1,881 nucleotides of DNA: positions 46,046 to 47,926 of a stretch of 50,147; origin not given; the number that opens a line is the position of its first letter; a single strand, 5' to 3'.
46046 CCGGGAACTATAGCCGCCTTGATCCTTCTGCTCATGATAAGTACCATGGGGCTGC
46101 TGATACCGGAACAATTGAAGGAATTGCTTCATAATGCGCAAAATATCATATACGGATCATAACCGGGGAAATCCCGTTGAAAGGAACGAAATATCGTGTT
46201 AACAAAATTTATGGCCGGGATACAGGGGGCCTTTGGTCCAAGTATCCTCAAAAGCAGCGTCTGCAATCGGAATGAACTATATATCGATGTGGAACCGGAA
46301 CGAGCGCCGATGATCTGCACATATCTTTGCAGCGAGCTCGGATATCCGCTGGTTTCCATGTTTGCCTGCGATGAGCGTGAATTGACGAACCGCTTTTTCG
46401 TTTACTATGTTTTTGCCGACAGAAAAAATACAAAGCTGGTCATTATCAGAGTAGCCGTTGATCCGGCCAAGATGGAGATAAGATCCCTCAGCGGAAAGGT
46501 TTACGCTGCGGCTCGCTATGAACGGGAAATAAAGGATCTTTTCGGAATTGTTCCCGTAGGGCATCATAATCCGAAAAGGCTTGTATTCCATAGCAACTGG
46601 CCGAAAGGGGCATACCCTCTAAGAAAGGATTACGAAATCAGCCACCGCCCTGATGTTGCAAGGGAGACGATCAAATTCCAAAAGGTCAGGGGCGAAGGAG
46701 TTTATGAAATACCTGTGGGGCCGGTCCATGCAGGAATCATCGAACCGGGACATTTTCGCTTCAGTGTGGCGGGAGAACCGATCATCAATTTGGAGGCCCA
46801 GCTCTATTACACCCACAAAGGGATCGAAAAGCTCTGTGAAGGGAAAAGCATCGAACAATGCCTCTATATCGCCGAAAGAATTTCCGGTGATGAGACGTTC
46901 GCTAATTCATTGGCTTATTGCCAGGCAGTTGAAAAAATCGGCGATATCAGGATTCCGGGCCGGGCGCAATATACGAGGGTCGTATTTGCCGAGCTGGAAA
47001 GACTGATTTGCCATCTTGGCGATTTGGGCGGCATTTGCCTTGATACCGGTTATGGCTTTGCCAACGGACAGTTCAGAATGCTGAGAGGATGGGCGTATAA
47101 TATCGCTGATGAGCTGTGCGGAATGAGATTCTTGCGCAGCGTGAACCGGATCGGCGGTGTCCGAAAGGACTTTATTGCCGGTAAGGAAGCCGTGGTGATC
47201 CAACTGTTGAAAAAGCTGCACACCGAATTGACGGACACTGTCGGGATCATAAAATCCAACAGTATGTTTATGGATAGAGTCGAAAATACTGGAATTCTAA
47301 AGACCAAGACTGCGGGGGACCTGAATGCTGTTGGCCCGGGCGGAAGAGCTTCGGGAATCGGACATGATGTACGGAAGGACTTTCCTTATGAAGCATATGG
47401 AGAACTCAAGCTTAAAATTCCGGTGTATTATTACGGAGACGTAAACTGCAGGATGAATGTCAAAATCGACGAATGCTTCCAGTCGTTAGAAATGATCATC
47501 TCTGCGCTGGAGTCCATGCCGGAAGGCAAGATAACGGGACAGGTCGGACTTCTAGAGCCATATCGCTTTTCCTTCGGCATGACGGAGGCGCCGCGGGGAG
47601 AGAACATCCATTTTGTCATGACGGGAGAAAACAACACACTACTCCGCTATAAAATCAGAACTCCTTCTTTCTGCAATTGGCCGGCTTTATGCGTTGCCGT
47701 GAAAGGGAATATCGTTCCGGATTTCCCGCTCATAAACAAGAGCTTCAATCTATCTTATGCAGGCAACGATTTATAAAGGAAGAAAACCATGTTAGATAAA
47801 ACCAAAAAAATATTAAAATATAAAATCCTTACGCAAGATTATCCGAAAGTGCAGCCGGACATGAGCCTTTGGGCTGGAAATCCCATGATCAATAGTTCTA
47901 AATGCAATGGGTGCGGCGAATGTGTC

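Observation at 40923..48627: Self-contained six-gene Hyf/Ech-like membrane complex that cannot be a [NiFe] hydrogenase (Ehr-type complex, function unknown)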

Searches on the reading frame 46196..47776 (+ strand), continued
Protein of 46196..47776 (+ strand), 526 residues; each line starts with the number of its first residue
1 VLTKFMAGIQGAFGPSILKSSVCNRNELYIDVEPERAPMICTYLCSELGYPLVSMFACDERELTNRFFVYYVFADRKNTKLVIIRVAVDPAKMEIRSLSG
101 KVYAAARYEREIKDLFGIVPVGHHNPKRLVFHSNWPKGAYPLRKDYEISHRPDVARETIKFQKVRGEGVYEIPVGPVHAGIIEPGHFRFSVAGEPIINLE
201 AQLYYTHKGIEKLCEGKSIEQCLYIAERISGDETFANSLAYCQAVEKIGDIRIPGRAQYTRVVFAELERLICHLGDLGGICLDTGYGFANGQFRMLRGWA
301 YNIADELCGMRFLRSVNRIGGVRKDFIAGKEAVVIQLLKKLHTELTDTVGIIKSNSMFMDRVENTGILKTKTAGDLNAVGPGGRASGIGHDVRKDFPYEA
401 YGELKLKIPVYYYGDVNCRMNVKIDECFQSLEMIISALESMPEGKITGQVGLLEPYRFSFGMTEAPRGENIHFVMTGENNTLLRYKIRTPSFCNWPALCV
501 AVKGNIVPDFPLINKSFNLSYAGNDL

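Call 27: find_related_loci(query=A1, collection=genome_contigs, flank=10000)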
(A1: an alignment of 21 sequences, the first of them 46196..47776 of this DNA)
Query A1 (526 aa) in genome_contigs; peptide patterns used: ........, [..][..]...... (x = any residue, [..] = any of these).
600 stretches matched a pattern (row limit reached: there are more); 596 encode a relative of the query (tblastn E <= 1e-3); the best 80 are kept; 80 distinct loci.
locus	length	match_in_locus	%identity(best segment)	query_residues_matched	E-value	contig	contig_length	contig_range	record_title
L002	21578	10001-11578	67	1-526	0e+0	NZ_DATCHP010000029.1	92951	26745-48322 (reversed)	MAG: Acetobacterium sp. isolate SMAG_U7836 k141_405609, whole genome shotgun sequence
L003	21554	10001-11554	69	9-526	0e+0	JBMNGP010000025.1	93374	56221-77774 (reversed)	MAG: Desulfitobacteriia bacterium isolate SBF912LR0HQ0036 contig_42253, whole genome shotgun sequence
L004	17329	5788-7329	67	13-526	0e+0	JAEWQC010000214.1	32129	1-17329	MAG: Bacillota bacterium isolate OH_SBrB_125 k127_337777, whole genome shotgun sequence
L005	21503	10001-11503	57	27-526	0e+0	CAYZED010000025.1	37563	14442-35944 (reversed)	MAG TPA_asm: uncultured Clostridiaceae bacterium isolate binchicken_co113_3 genome assembly, contig: NODE_1189_length_37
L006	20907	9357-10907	55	28-526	0e+0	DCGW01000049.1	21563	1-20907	MAG TPA_asm: Firmicutes bacterium UBA1768 UBA1768_contig_91827, whole genome shotgun sequence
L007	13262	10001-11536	55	18-526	0e+0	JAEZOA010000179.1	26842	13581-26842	MAG: Bacillota bacterium isolate OH_CFB_174 k127_120646, whole genome shotgun sequence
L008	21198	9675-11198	46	17-526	5e-150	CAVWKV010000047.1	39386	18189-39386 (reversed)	MAG: uncultured Methanomassiliicoccales archaeon isolate MFD02138.bin.1.27 genome assembly, contig: contig_134041, whole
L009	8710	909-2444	46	11-526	3e-146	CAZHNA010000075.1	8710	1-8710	MAG TPA_asm: uncultured Methanosarcinales archaeon isolate SRP191223_co2_97 genome assembly, contig: NODE_7580_length_87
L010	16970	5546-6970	49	51-526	2e-145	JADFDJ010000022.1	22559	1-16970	MAG: Methanomassiliicoccus sp. isolate QR_Bin.16 NODE_22_length_22559_cov_54.0535, whole genome shotgun sequence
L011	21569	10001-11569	43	4-525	4e-144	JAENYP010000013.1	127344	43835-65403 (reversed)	MAG: Thermincola ferriacetica isolate BL5_bin.1 BL5_bin1_NODE_68_length_127344_cov_62.342960, whole genome shotgun seque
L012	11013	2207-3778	43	2-525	3e-142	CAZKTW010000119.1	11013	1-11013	MAG TPA_asm: uncultured Bifidobacteriaceae bacterium isolate binchicken_co54_354 genome assembly, contig: NODE_10769_len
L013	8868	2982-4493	43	32-526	3e-140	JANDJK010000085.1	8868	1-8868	MAG: Nitrospira sp. isolate QZM_B4_2_Bin429 NODE_86_length_8868_cov_1.653358, whole genome shotgun sequence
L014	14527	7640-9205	40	4-525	3e-136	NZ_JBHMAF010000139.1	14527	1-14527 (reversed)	Ectobacillus funiculus strain JCM 11201 GCM70008925_103, whole genome shotgun sequence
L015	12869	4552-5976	44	52-525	7e-136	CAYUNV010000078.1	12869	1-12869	MAG TPA_asm: uncultured Negativicutes bacterium isolate binchicken_co104_52 genome assembly, contig: NODE_3810_length_12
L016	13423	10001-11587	43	2-526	1e-135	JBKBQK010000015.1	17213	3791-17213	MAG: Candidatus Nitrosotenuis sp. isolate 21I_052.bin.34 NODE_15_length_17213_cov_4.781746, whole genome shotgun sequenc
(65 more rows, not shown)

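Call 30: search_protein_representatives(protein=window:46196-47776:+)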
Query: 526 residues. Proteins with E-value up to 0.001 (for the whole library): 8412; up to 1e-10: 4028; up to 1e-30: 1003. The best 150 are listed.
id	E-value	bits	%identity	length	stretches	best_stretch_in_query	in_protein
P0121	3.8e-207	705.5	60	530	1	11-526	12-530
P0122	5.5e-147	507.0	46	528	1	25-526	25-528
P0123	3.1e-136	471.5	45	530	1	24-526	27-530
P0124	2.2e-134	465.4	44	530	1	5-526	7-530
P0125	4.8e-134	464.3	45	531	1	22-525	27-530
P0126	6.1e-133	460.6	45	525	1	30-523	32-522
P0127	2.8e-128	445.3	45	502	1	52-526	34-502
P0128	4.8e-128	444.5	70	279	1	252-526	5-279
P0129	8.0e-126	437.2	45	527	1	29-526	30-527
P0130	1.3e-125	436.5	43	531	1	4-525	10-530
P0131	1.2e-123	429.9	42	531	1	4-525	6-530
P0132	3.4e-120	418.6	43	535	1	28-526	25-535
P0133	6.7e-119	414.3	43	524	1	49-525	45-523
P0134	2.1e-118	412.7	41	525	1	24-526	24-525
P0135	2.9e-118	412.2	42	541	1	26-526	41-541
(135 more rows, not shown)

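Call 44: list_cluster_members(proteins=[window:46196-47776:+, P0001, P0002, P0003])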
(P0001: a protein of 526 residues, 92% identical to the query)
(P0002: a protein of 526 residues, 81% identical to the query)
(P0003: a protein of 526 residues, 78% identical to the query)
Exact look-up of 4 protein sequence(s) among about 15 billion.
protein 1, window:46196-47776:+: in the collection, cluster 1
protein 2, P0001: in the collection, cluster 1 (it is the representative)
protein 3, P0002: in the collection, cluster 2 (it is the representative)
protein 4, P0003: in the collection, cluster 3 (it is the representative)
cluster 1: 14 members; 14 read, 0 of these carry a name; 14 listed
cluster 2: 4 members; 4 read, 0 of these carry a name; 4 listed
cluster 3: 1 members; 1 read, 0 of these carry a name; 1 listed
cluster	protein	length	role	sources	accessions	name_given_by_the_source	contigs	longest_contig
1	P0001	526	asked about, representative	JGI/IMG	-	-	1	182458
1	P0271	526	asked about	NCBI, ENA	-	-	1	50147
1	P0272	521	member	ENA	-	-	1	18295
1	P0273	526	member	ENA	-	-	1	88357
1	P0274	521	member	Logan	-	-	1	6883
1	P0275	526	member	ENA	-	-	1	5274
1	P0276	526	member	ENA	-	-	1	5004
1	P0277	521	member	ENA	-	-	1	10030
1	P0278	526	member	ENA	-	-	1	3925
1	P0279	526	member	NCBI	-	-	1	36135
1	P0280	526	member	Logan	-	-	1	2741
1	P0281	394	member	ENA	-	-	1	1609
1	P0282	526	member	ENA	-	-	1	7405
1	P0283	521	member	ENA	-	-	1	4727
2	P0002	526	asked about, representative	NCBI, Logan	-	-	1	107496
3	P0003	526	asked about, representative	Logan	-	-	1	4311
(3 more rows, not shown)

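Call 54: predict_structure(alignment_id=A1)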
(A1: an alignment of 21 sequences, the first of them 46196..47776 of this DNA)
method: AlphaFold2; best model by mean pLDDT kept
length: 526 residues; sequences in the alignment: 21
mean_pLDDT: 62.4   pTM: 0.63
mean pLDDT of the five models: 62.4, 60.7, 57.3, 57.2, 54.8
residues with pLDDT >= 90: 29; 70-90: 210; 50-70: 120; < 50: 167
segments of 3 or more residues with pLDDT < 50: 130-209, 228-233, 310-316, 357-387, 486-526
pLDDT, mean of each block of 10 residues (from residue 1): 66 80 81 89 87 77 82 78 88 86 76 71 68 40 43 43 35 30 26 32 46 57 54 60 74 75 80 78 70 86 69 50 62 90 91 60 41 36 46 66 74 63 85 90 63 71 57 67 49 28 26 26 25
secondary structure, 60 per line:
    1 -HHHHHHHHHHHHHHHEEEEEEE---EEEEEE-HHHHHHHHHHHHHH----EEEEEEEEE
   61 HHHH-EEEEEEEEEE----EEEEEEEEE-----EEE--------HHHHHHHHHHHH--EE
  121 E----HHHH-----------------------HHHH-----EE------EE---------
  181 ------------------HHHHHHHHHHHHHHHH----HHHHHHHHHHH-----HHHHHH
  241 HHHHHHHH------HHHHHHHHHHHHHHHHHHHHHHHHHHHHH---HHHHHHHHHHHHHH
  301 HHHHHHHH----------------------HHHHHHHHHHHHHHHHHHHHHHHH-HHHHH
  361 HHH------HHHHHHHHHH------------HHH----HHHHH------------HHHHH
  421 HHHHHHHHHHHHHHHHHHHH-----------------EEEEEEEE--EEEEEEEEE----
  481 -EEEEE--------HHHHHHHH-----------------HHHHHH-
elements in order: H2-16 E17-23 E27-32 H34-47 E52-60 H61-64 E66-75 E80-88 E94-96 H105-116 E119-121 H126-129 H153-156 H199-214 H219-229 H235-248 H255-283 H287-308 H331-354 H356-363 H370-379 H399-403 H416-440 E458-465 E468-476 E482-486 H495-502 H520-525

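Call 57: find_encoding_contigs(protein=P0001, flank=10000, max_places=2)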
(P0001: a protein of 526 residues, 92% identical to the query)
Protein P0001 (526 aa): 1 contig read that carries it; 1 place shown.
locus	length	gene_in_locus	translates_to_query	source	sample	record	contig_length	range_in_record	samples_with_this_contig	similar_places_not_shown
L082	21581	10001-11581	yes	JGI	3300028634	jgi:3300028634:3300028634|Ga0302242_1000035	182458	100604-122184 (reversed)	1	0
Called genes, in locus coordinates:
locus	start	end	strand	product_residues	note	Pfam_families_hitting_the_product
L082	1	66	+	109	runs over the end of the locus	-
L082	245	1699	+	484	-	PF00324:AA_permease, PF13520:AA_permease_2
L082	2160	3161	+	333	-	PF16983:MFS_MOT1, PF00916:Sulfate_transp, PF16983:MFS_MOT1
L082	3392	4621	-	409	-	PF00079:Serpin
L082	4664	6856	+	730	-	PF00662:Proton_antipo_N (weak), PF00361:Proton_antipo_M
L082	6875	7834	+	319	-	PF00146:NADHdh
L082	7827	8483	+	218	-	-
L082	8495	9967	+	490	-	PF00662:Proton_antipo_N (weak), PF00361:Proton_antipo_M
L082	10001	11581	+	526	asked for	PF00329:Complex1_30kDa, PF00346:Complex1_49kDa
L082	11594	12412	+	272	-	PF00037:Fer4 (weak), PF12837:Fer4_6 (weak), PF13237:Fer4_10, PF14697:Fer4_21, PF12838:Fer4_7, PF13187:Fer4_9, PF00037:Fer4 (weak), PF01058:Oxidored_q6, +2 more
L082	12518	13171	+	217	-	PF03853:YjeF_N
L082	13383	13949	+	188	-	PF00857:Isochorismatase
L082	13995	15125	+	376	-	PF04015:DUF362, PF00037:Fer4 (weak), PF13237:Fer4_10 (faint)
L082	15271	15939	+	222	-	PF06971:Put_DNA-bind_N, PF02629:CoA_binding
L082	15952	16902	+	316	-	PF00126:HTH_1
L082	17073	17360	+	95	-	PF01257:2Fe-2S_thioredx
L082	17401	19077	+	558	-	PF00037:Fer4 (faint), PF12838:Fer4_7 (weak), PF13237:Fer4_10 (weak), PF14697:Fer4_21 (weak), PF02906:Fe_hyd_lg_C, PF04060:FeS, PF00989:PAS (weak)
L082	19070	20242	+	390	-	PF07228:SpoIIE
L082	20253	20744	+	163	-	PF01257:2Fe-2S_thioredx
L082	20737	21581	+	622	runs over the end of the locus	PF01512:Complex1_51K, PF10531:SLBB (weak), PF10589:NADH_4Fe-4S, PF12838:Fer4_7, PF13187:Fer4_9, PF13237:Fer4_10, PF14697:Fer4_21, PF00037:Fer4, +5 more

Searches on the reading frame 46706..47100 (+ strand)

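Call 56: search_solved_structures(query=window:46706-47100:+, max_evalue=0.00001, show_alignments=5)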
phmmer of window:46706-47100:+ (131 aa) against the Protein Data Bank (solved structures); distinct sequences matched with E-value up to 0.00001: 52.
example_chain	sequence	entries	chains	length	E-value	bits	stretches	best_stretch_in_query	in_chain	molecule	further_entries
7z0s_E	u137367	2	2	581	2.5e-24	89.2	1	2-125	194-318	Formate hydrogenlyase subunit 5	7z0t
6cfw_L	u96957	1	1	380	2.2e-22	82.9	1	2-117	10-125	Membrane-bound hydrogenase subunit alpha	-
7q5y_B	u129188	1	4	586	1.3e-14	57.8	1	5-115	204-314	NADH-quinone oxidoreductase subunit C/D 2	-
8ba0_D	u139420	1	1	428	5.6e-12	49.2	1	16-115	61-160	Complex I-49kD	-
8b9z_D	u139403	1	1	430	5.6e-12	49.2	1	16-115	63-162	Complex I-49kD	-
2fug_4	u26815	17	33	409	6.8e-12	49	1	3-115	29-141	NADH-quinone oxidoreductase chain 4 | NADH-QUINONE OXIDOREDUCTASE SUBUNIT 4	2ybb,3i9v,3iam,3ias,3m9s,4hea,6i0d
8esw_S2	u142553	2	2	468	6.8e-12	48.9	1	16-115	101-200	Complex I-49kD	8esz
7wfg_H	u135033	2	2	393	9.8e-12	48.4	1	5-115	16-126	NAD(P)H-quinone oxidoreductase subunit H, chloroplastic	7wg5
8e73_S2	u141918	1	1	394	1.4e-11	47.9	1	5-115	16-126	NDUS2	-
7zm7_C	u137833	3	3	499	1.4e-11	47.9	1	16-115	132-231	NADH-ubiquinone oxidoreductase 49 kDa subunit-like protein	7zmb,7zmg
8iuf_S2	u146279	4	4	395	1.9e-11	47.5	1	17-113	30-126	NDUFS2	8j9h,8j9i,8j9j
9grx_H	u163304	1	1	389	2.2e-11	47.3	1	5-115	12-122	NAD(P)H-quinone oxidoreductase subunit H, chloroplastic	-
5xtb_Q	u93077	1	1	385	2.2e-11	47.3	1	16-115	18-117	NADH dehydrogenase [ubiquinone] iron-sulfur protein 2, mitochondrial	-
6x89_S2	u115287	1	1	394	2.5e-11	47.1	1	19-115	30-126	NDUS2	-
5lc5_D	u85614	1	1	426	2.7e-11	47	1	16-115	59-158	NADH dehydrogenase [ubiquinone] iron-sulfur protein 2, mitochondrial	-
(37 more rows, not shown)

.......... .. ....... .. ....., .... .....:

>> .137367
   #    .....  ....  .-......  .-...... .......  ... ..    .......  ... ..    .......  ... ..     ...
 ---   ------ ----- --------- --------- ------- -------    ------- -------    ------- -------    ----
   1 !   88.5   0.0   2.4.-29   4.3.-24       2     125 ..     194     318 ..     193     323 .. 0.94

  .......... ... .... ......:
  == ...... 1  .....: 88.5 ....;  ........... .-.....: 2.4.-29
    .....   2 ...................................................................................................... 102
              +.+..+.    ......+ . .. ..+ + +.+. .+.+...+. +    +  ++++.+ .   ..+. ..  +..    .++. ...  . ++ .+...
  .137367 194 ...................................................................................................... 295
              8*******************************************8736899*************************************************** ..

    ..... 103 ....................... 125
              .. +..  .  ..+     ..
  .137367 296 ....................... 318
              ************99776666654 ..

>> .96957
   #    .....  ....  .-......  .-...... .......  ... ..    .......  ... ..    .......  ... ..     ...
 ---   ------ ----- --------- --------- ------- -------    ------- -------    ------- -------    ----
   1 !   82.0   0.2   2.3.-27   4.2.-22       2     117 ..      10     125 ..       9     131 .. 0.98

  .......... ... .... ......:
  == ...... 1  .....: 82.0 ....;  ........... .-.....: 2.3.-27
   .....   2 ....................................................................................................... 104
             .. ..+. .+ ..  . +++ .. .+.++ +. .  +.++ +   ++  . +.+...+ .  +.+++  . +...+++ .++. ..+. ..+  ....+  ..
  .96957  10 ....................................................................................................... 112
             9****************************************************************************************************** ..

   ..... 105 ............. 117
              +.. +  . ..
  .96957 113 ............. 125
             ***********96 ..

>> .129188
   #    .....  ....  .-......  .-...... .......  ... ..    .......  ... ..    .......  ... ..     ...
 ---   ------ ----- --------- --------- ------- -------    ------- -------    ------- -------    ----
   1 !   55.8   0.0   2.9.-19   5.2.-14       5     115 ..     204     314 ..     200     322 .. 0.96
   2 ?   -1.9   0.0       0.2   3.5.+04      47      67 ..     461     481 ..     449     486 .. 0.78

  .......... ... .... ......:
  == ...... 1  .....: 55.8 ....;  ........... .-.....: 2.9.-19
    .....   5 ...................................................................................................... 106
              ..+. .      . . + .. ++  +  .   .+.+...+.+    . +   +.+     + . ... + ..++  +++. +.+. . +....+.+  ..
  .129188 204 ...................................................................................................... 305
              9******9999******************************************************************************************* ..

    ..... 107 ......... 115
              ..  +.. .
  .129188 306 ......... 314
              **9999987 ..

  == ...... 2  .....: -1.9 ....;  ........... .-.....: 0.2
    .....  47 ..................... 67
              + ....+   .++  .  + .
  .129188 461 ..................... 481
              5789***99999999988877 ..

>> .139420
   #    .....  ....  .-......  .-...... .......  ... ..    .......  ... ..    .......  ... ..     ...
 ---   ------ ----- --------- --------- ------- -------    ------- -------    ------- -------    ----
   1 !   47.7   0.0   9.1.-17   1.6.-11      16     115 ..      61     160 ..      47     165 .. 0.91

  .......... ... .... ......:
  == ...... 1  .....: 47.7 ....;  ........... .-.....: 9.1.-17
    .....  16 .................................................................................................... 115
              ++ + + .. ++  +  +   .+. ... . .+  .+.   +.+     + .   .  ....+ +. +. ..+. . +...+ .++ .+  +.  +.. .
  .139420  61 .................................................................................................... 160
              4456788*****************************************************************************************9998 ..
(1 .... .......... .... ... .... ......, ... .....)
